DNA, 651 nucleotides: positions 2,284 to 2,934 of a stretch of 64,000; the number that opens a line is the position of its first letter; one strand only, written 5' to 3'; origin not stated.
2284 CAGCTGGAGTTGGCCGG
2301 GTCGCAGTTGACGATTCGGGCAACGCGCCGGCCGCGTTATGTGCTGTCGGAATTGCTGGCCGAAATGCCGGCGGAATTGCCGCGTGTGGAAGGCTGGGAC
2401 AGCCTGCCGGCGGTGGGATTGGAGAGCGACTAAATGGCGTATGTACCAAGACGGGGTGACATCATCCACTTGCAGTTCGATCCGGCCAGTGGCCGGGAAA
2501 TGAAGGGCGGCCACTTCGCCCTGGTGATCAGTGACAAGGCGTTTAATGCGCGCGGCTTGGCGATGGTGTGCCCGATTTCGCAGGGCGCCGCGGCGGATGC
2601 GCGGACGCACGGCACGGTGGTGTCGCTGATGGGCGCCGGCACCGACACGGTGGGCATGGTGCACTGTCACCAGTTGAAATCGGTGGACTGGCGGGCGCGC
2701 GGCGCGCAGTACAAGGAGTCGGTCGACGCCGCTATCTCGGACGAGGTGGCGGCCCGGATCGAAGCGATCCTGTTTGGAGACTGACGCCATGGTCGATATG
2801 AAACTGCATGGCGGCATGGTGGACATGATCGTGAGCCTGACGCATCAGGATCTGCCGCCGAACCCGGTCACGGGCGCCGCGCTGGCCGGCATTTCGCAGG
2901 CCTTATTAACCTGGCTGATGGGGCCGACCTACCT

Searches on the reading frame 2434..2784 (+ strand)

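Call 56: search_protein_families(library=pfam, alignment_id=A6, max_evalue=0.001)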
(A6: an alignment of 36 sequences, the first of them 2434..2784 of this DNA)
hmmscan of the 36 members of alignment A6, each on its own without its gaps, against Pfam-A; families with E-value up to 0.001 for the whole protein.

A. member 1, window:2434-2784:+ (116 aa): 1 family
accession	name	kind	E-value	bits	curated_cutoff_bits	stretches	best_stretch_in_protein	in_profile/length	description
PF02452.23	PemK_toxin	-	3.9e-21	75.7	23.1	1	6-113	1-109/109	PemK-like, MazF-like toxin of type II toxin-antitoxin system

B. families by the number of members that match (of 36 scanned): 11 families
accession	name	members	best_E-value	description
PF23140.1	Gp80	1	2.1e-40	Podophage GP4 fiber I protein gp80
PF24720.1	DUF7673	1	3.9e-33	Family of unknown function (DUF7673)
PF20081.4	DUF6475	1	2.8e-29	Domain of unknown function (DUF6475)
PF01145.31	Band_7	1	1.1e-26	SPFH domain / Band 7 family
PF24175.2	SU10_adaptor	1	1.7e-26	SU10 adaptor protein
PF02452.23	PemK_toxin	1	3.9e-21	PemK-like, MazF-like toxin of type II toxin-antitoxin system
PF13730.12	HTH_36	1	8.1e-11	Helix-turn-helix domain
PF07102.17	YbcO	1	3e-10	Putative nuclease YbcO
PF00856.33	SET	1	3.7e-07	SET domain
PF14301.12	DUF4376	1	6.4e-07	Domain of unknown function (DUF4376)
PF12802.13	MarR_2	1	4.9e-05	MarR family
